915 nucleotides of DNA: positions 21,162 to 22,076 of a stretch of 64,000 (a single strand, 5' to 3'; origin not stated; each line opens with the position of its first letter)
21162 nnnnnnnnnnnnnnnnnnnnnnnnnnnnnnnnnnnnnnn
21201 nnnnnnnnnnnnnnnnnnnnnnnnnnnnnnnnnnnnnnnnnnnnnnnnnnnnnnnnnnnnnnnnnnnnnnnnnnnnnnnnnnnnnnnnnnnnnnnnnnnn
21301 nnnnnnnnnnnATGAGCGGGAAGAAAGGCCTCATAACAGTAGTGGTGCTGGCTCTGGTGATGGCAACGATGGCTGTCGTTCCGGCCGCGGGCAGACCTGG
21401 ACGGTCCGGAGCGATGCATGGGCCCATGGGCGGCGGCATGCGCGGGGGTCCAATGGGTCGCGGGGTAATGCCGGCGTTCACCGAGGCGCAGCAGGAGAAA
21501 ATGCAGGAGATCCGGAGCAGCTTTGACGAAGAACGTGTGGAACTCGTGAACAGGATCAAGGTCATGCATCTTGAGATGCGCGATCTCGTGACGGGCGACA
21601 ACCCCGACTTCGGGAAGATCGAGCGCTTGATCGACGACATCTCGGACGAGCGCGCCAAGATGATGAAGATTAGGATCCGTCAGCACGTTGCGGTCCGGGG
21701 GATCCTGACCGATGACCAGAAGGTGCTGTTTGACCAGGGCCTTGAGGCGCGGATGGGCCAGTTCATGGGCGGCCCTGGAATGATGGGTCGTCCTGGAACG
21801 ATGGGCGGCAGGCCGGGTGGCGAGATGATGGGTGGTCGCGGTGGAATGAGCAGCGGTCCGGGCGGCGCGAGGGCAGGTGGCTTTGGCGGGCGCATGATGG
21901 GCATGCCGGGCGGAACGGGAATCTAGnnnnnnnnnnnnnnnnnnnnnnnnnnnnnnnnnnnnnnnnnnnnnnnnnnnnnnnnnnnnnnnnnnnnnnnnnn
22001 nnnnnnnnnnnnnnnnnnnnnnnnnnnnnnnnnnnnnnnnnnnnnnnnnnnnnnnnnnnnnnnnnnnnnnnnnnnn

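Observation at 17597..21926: ZraSR-like sigma54 two-component system followed by a perfect sigma54 promoter and a Met/Gly-rich LTxxQ (Spy/CpxP/ZraP-family) periplasmic protein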

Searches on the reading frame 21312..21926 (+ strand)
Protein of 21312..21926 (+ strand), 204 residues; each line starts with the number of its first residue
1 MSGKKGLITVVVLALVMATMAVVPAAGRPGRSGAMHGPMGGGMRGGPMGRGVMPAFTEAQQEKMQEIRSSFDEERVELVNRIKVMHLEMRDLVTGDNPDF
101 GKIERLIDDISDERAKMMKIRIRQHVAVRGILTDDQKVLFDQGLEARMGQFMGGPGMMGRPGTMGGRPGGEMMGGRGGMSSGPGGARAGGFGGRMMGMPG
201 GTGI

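Call 3: search_protein_families(library=pfam, proteins=[window:21312-21926:+], max_evalue=0.01)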
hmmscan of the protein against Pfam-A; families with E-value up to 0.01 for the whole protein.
window:21312-21926:+ (204 aa): 2 families
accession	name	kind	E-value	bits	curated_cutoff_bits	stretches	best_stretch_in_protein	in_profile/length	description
PF13801.11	Metal_resist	-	4.1e-16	59.7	29.2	1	10-137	2-123/125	Heavy-metal resistance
PF07813.17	LTXXQ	-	1e-07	33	24.3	1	57-142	16-98/100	LTXXQ motif family protein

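Call 4: search_protein_families(library=ncbifam, proteins=[window:21312-21926:+], max_evalue=0.01)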
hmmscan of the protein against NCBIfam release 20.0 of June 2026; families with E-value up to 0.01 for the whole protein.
window:21312-21926:+ (204 aa): 3 families
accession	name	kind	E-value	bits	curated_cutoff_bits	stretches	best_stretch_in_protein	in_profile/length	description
NF007769.1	PRK10455.1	equivalog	4.6e-09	36.7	174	1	13-150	13-150/160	ATP-independent periplasmic protein-refolding chaperone Spy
NF009391.0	PRK12750.1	equivalog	1.6e-07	31.4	148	1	3-147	4-152/170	CpxP family protein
NF008584.2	PRK11546.1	equivalog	0.0095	16.2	200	0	14-128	8-116/145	zinc resistance sensor/chaperone ZraP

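Call 8: find_encoding_contigs(protein=window:21312-21926:+, flank=10000, max_places=6)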
Protein window:21312-21926:+ (204 aa): 1 contig read that carries it; 1 place shown.
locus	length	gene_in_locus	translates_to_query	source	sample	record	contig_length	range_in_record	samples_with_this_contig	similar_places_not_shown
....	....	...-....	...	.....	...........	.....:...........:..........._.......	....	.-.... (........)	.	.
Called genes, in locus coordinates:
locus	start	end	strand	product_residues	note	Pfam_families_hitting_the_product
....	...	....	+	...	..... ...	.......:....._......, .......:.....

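Call 9: find_homologous_proteins(query=window:21312-21926:+, max_evalue=0.001)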
Query window:21312-21926:+ (204 aa): 55 proteins with E <= 0.001 among 3588 candidates.
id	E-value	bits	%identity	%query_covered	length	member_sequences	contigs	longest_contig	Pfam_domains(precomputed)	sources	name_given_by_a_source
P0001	8.1e-123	426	100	100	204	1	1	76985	PF13801.12,PF07813.18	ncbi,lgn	-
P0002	2.7e-81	290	80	79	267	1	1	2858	PF13801.12,PF07813.18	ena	-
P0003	6.0e-79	283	83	71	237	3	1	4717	PF13801.12,PF07813.18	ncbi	-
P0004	2.2e-75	271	71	79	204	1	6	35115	PF13801.12,PF07813.18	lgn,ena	-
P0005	7.2e-74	266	78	75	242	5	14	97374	PF13801.12,PF07813.18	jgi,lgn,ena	-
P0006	4.3e-69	250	76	74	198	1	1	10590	PF13801.12,PF07813.18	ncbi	-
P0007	8.7e-67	243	80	50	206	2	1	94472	PF13801.12,PF07813.18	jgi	jgi:Spy/CpxP family protein refolding chaperone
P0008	9.2e-60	220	67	63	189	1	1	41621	PF13801.12,PF07813.18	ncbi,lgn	-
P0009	4.3e-35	139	45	43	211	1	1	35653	PF13801.12,PF07813.18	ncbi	ncbi:MAG: hypothetical protein ABIE42_04435 [Candidatus Eisenbacteria bacterium]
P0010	9.5e-35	138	42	71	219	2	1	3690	PF13801.12,PF07813.18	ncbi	-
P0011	1.2e-34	138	52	45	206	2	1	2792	PF13801.12,PF07813.18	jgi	-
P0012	8.0e-34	135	45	79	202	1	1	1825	PF13801.12,PF07813.18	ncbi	-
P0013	1.6e-33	134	44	81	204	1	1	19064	PF13801.12,PF07813.18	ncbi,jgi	jgi:Spy/CpxP family protein refolding chaperone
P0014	1.7e-33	134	44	71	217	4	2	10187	PF13801.12,PF07813.18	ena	-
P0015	1.8e-32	131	42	70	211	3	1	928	PF13801.12,PF07813.18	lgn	-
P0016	2.8e-32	130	46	71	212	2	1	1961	PF13801.12,PF07813.18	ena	-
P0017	3.2e-32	130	42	87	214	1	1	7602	PF13801.12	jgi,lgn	-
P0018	3.6e-32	130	46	71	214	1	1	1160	PF13801.12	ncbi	-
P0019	4.3e-32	130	48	71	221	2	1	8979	PF13801.12,PF07813.18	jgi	jgi:Spy/CpxP family protein refolding chaperone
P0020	5.0e-32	129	45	73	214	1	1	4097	PF13801.12,PF07813.18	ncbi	-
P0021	7.3e-32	129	46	71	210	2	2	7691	PF13801.12,PF07813.18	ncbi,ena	-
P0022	8.6e-32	129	47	45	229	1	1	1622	PF13801.12,PF07813.18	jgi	jgi:Spy/CpxP family protein refolding chaperone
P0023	1.1e-31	128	53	45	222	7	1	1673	PF13801.12,PF07813.18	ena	-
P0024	1.9e-31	128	45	73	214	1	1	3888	PF13801.12,PF07813.18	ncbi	-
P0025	2.0e-31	128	44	71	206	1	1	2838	PF13801.12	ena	-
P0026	2.8e-31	127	42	71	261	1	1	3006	PF13801.12,PF07813.18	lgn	-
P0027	2.9e-31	127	45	71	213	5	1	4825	PF13801.12,PF07813.18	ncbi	-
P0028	4.2e-31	126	44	69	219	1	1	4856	PF13801.12,PF07813.18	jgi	-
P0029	1.0e-30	125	49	47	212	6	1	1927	PF13801.12,PF07813.18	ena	-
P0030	1.6e-30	125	43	78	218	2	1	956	PF13801.12,PF07813.18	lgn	-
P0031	1.6e-30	125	40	72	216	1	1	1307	PF13801.12,PF07813.18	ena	-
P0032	1.8e-30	124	43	74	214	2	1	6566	PF13801.12,PF07813.18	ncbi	-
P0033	1.1e-29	122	44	71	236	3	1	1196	PF13801.12,PF07813.18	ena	-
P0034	1.6e-29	121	45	62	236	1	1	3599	PF13801.12,PF07813.18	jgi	jgi:Spy/CpxP family protein refolding chaperone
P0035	2.5e-29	121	44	71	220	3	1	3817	PF13801.12,PF07813.18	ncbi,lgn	-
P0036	5.0e-29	120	43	44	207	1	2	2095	PF13801.12,PF07813.18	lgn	-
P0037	5.7e-29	119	40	70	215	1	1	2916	PF13801.12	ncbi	-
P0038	2.0e-28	118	46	71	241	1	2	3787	PF13801.12,PF07813.18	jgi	-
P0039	2.1e-28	118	44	71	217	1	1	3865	PF13801.12,PF07813.18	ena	-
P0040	4.6e-28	117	40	71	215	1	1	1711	PF13801.12,PF07813.18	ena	-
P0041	6.6e-28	116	42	71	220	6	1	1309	PF13801.12,PF07813.18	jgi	jgi:Spy/CpxP family protein refolding chaperone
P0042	8.3e-28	116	44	81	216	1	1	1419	PF13801.12,PF07813.18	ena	-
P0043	1.1e-27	115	45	62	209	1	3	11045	PF13801.12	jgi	jgi:Spy/CpxP family protein refolding chaperone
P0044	2.5e-27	114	45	69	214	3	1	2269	PF13801.12,PF07813.18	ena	-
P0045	2.6e-26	111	38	71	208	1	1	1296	PF13801.12,PF07813.18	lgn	-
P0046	2.6e-26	111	40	69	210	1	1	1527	PF13801.12,PF07813.18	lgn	-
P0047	3.5e-25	107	44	71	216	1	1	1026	PF13801.12,PF07813.18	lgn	-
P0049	8.3e-25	106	52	45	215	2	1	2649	PF13801.12,PF07813.18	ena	-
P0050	4.0e-24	104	46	46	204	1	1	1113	PF13801.12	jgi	jgi:Spy/CpxP family protein refolding chaperone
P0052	1.1e-9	57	33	77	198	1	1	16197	PF13801.12,PF07813.18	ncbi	-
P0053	8.1e-9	54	34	42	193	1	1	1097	PF13801.12,PF07813.18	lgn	-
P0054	2.7e-6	45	23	59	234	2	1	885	PF13801.12,PF07813.18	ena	-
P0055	1.8e-5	43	27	40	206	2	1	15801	PF13801.12,PF07813.18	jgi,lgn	jgi:Spy/CpxP family protein refolding chaperone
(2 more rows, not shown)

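Call 10: find_encoding_contigs(protein=P0005, flank=10000, max_places=2)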
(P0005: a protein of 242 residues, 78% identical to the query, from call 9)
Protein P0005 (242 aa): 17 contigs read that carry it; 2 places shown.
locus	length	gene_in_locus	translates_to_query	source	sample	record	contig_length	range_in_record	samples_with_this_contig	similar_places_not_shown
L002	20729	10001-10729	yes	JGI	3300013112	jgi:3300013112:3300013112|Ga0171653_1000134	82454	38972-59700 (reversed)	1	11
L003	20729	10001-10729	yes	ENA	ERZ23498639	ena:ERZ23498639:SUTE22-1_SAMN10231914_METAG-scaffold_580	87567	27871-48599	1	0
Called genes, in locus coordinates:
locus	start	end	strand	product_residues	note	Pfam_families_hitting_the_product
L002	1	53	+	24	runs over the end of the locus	-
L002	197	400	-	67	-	-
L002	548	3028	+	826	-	PF04055:Radical_SAM, PF13353:Fer4_12 (weak)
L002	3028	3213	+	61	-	-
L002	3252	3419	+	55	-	-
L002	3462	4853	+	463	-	PF13517:FG-GAP_3 (faint), PF25292:Beta-prop_CGLA (faint), PF01839:FG-GAP (faint), PF13570:Beta-prop_ACSF4 (faint)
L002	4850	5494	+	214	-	PF00005:ABC_tran, PF13304:AAA_21 (faint)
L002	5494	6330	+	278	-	PF01061:ABC2_membrane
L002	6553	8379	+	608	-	PF00989:PAS, PF08448:PAS_4, PF13188:PAS_8 (faint), PF13426:PAS_9, PF00512:HisKA, PF02518:HATPase_c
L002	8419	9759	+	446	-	PF00072:Response_reg, PF00158:Sigma54_activat, PF14532:Sigma54_activ_2, PF00004:AAA (weak), PF07728:AAA_5 (weak), PF25601:AAA_lid_14, PF02954:HTH_8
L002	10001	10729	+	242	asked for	PF13801:Metal_resist, PF07813:LTXXQ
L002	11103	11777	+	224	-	PF13505:OMP_b-brl (weak)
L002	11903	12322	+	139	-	PF02566:OsmC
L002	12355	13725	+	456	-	PF01523:PmbA_TldD_1st (weak), PF19290:PmbA_TldD_2nd, PF19289:PmbA_TldD_3rd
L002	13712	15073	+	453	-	PF19290:PmbA_TldD_2nd (faint), PF01523:PmbA_TldD_1st, PF19289:PmbA_TldD_3rd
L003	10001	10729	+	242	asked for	PF13801:Metal_resist, PF07813:LTXXQ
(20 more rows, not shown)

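Call 11: find_encoding_contigs(protein=P0007, flank=10000, max_places=2)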
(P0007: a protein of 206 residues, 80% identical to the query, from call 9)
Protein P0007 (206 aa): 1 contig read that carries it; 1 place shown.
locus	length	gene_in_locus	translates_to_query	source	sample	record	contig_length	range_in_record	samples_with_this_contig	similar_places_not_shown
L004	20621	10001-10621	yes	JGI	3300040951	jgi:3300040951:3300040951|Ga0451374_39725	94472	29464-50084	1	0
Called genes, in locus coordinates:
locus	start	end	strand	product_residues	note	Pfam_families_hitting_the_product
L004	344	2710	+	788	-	PF04055:Radical_SAM, PF13353:Fer4_12 (weak)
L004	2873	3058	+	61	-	-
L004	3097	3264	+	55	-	-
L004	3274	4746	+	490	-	PF25292:Beta-prop_CGLA (faint), PF13360:PQQ_2 (faint), PF13517:FG-GAP_3 (faint), PF01839:FG-GAP (faint), PF13570:Beta-prop_ACSF4 (faint)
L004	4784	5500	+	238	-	PF00005:ABC_tran, PF13304:AAA_21 (faint)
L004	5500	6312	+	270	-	PF01061:ABC2_membrane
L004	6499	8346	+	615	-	PF00989:PAS, PF08448:PAS_4, PF13426:PAS_9 (weak), PF00512:HisKA, PF02518:HATPase_c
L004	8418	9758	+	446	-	PF00072:Response_reg, PF00158:Sigma54_activat, PF14532:Sigma54_activ_2, PF00004:AAA (weak), PF07728:AAA_5 (weak), PF25601:AAA_lid_14, PF02954:HTH_8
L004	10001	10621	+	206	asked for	PF13801:Metal_resist, PF07813:LTXXQ (weak)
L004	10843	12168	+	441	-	PF00860:Xan_ur_permease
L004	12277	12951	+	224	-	PF13505:OMP_b-brl (weak)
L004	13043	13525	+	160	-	PF02566:OsmC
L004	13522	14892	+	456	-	PF01523:PmbA_TldD_1st (weak), PF19290:PmbA_TldD_2nd, PF19289:PmbA_TldD_3rd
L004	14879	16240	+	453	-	PF01523:PmbA_TldD_1st, PF19290:PmbA_TldD_2nd (weak), PF19289:PmbA_TldD_3rd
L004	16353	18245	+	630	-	-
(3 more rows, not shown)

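Call 12: find_encoding_contigs(protein=P0008, flank=10000, max_places=2)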
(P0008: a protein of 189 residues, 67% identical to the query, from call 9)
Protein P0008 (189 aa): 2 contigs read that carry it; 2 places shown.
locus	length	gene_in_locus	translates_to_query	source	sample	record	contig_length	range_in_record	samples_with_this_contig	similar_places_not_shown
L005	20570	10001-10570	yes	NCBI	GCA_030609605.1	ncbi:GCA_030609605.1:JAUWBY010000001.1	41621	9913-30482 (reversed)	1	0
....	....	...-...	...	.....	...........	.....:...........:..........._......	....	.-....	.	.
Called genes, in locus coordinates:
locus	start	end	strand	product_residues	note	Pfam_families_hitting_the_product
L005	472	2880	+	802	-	PF04055:Radical_SAM, PF13353:Fer4_12 (weak)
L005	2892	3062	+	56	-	-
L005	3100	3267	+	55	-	-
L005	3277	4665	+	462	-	PF01839:FG-GAP (faint), PF13517:FG-GAP_3 (faint), PF13360:PQQ_2 (faint), PF13570:Beta-prop_ACSF4 (faint), PF25292:Beta-prop_CGLA (weak)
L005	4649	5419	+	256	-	PF00005:ABC_tran, PF13304:AAA_21 (faint)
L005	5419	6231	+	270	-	PF01061:ABC2_membrane, PF12698:ABC2_membrane_3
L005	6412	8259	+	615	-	PF00989:PAS (weak), PF08448:PAS_4, PF00512:HisKA, PF02518:HATPase_c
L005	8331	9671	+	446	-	PF00072:Response_reg, PF00158:Sigma54_activat, PF14532:Sigma54_activ_2, PF00004:AAA (weak), PF07728:AAA_5 (weak), PF25601:AAA_lid_14, PF02954:HTH_8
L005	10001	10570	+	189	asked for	PF13801:Metal_resist, PF07813:LTXXQ (weak)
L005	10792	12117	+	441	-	PF00860:Xan_ur_permease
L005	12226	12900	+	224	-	PF13505:OMP_b-brl (weak)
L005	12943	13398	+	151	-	PF02566:OsmC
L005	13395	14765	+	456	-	PF01523:PmbA_TldD_1st (weak), PF19290:PmbA_TldD_2nd, PF19289:PmbA_TldD_3rd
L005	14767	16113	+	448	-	PF01523:PmbA_TldD_1st, PF19290:PmbA_TldD_2nd (weak), PF19289:PmbA_TldD_3rd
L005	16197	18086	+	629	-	-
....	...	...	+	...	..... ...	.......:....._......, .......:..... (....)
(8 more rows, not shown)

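Call 13: find_encoding_contigs(protein=P0009, flank=10000, max_places=2)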
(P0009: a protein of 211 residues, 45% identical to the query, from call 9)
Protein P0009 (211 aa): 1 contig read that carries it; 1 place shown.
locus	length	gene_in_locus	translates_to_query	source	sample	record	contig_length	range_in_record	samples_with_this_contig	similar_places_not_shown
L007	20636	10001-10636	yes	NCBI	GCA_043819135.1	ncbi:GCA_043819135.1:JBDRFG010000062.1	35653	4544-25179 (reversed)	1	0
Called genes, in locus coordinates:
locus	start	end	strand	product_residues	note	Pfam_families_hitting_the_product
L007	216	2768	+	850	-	PF04055:Radical_SAM, PF13353:Fer4_12 (weak)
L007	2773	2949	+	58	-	-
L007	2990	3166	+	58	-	-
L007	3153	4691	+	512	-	PF25292:Beta-prop_CGLA (faint), PF01839:FG-GAP (faint), PF13360:PQQ_2, PF13570:Beta-prop_ACSF4 (faint), PF13517:FG-GAP_3 (weak)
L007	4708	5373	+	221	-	PF00005:ABC_tran, PF13304:AAA_21 (weak)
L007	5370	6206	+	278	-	PF01061:ABC2_membrane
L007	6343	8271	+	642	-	PF00989:PAS, PF08448:PAS_4 (weak), PF00512:HisKA, PF02518:HATPase_c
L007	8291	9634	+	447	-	PF00072:Response_reg, PF00158:Sigma54_activat, PF14532:Sigma54_activ_2, PF00004:AAA (weak), PF07728:AAA_5, PF25601:AAA_lid_14, PF02954:HTH_8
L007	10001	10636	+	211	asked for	PF13801:Metal_resist (weak), PF07813:LTXXQ (weak)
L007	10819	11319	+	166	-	-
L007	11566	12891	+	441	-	PF00860:Xan_ur_permease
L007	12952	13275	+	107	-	PF03091:CutA1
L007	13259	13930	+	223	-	PF13505:OMP_b-brl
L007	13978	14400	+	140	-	PF02566:OsmC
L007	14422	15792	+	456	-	PF01523:PmbA_TldD_1st (weak), PF19290:PmbA_TldD_2nd (weak), PF19289:PmbA_TldD_3rd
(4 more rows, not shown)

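Call 14: find_encoding_contigs(protein=P0013, flank=10000, max_places=2)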
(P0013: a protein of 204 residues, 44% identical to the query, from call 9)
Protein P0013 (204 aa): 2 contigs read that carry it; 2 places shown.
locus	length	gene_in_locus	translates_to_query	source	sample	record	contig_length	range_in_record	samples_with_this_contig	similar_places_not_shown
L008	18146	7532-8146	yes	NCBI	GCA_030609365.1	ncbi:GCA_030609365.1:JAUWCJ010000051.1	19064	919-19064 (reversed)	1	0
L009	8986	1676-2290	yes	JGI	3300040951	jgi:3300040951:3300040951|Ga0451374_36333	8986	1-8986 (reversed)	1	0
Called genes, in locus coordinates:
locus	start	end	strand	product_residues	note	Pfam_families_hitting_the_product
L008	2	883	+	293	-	?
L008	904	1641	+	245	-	PF00005:ABC_tran, PF13304:AAA_21 (faint)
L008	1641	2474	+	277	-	PF01061:ABC2_membrane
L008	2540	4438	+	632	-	PF00989:PAS, PF08448:PAS_4, PF13426:PAS_9, PF00512:HisKA, PF02518:HATPase_c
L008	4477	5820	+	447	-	PF00072:Response_reg, PF00158:Sigma54_activat, PF14532:Sigma54_activ_2, PF07728:AAA_5 (weak), PF25601:AAA_lid_14, PF02954:HTH_8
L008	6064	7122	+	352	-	-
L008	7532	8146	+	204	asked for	PF13801:Metal_resist (weak), PF07813:LTXXQ (weak)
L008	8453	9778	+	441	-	PF00860:Xan_ur_permease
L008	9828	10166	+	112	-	PF03091:CutA1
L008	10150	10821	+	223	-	PF13505:OMP_b-brl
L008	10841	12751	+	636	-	PF01663:Phosphodiest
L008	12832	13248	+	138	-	PF02566:OsmC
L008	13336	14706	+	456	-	PF01523:PmbA_TldD_1st, PF19290:PmbA_TldD_2nd, PF19289:PmbA_TldD_3rd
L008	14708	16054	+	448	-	PF01523:PmbA_TldD_1st, PF19289:PmbA_TldD_3rd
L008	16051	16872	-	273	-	PF00685:Sulfotransfer_1 (weak), PF13469:Sulfotransfer_3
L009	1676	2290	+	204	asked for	PF13801:Metal_resist (weak), PF07813:LTXXQ (weak)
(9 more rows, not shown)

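Call 15: find_encoding_contigs(protein=P0052, flank=10000, max_places=2)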
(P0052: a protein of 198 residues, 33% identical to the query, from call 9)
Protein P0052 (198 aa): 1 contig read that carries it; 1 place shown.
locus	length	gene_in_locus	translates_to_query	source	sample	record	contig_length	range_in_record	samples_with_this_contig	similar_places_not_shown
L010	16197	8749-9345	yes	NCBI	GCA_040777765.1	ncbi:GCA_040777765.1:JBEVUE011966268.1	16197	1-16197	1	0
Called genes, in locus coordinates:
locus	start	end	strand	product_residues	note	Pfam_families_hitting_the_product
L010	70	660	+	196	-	PF04542:Sigma70_r2, PF07638:Sigma70_ECF (weak), PF08281:Sigma70_r4_2, PF04545:Sigma70_r4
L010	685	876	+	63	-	-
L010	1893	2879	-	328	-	PF00535:Glycos_transf_2, PF10111:Glyco_tranf_2_2, PF13641:Glyco_tranf_2_3, PF13632:Glyco_trans_2_3 (faint)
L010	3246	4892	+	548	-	PF00365:PFK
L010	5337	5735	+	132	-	PF02082:Rrf2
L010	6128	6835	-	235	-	PF20260:PUA_4, PF04452:Methyltrans_RNA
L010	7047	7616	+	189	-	PF04542:Sigma70_r2, PF08281:Sigma70_r4_2, PF04545:Sigma70_r4, PF22233:PhyR_sigma-like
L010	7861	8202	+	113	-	-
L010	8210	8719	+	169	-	-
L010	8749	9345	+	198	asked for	PF13801:Metal_resist, PF07813:LTXXQ (faint)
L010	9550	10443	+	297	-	PF02463:SMC_N (weak), PF13175:AAA_15 (faint), PF00005:ABC_tran, PF13304:AAA_21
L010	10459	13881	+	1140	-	PF25275:Golvesin_C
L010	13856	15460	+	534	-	PF02321:OEP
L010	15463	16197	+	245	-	?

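Call 16: find_encoding_contigs(protein=P0055, flank=10000, max_places=2)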
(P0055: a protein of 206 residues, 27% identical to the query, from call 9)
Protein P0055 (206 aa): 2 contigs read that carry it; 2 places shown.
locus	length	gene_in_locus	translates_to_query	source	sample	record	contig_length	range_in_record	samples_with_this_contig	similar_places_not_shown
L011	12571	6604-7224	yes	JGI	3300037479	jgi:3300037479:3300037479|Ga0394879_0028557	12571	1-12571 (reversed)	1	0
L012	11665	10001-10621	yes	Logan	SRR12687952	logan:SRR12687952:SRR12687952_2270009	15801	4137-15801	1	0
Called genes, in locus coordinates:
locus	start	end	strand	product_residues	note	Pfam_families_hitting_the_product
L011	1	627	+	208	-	?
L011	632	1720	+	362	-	PF01888:CbiD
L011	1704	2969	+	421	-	PF00590:TP_methylase, PF01135:PCMT, PF13847:Methyltransf_31 (faint)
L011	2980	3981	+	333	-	PF07885:Ion_trans_2, PF02254:TrkA_N, PF02080:TrkA_C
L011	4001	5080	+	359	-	PF11760:CbiG_N, PF11761:CbiG_mid, PF01890:CbiG_C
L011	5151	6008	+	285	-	PF00590:TP_methylase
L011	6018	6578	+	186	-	PF02572:CobA_CobO_BtuR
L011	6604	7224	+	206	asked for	PF13801:Metal_resist, PF07813:LTXXQ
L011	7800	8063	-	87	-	-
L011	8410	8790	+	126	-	PF08818:DUF1801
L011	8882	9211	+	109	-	PF00581:Rhodanese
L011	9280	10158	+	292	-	PF04055:Radical_SAM, PF16199:Radical_SAM_C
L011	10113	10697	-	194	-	PF14385:DUF4416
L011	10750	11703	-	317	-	PF02779:Transket_pyr, PF02780:Transketolase_C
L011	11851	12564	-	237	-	PF00456:Transketolase_N, PF13292:DXP_synthase_N (weak), PF00676:E1_dh (weak)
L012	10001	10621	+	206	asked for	PF13801:Metal_resist, PF07813:LTXXQ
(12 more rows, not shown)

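Call 17: find_encoding_contigs(protein=P0043, flank=10000, max_places=2)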
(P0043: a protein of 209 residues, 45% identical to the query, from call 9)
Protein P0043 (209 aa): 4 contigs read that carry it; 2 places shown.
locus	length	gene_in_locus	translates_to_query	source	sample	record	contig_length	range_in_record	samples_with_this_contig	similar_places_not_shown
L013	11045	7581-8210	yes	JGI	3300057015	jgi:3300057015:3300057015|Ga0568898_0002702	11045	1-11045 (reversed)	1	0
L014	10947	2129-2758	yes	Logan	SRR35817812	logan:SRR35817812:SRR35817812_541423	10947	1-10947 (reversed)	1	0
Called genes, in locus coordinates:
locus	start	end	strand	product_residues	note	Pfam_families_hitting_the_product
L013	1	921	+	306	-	?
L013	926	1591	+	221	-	PF00005:ABC_tran, PF13304:AAA_21 (faint)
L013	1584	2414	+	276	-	PF01061:ABC2_membrane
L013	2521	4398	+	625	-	PF00989:PAS, PF08448:PAS_4, PF13426:PAS_9, PF00512:HisKA, PF02518:HATPase_c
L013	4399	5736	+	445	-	PF00072:Response_reg, PF00158:Sigma54_activat, PF14532:Sigma54_activ_2, PF00004:AAA (weak), PF07728:AAA_5 (weak), PF25601:AAA_lid_14, PF02954:HTH_8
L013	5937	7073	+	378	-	PF24517:CBM96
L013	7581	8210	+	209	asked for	PF13801:Metal_resist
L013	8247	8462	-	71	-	-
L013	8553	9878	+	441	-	PF00860:Xan_ur_permease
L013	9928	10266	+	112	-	PF03091:CutA1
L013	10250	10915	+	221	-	PF13505:OMP_b-brl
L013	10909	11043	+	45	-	?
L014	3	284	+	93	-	?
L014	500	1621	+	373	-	PF24517:CBM96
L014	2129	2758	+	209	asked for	PF13801:Metal_resist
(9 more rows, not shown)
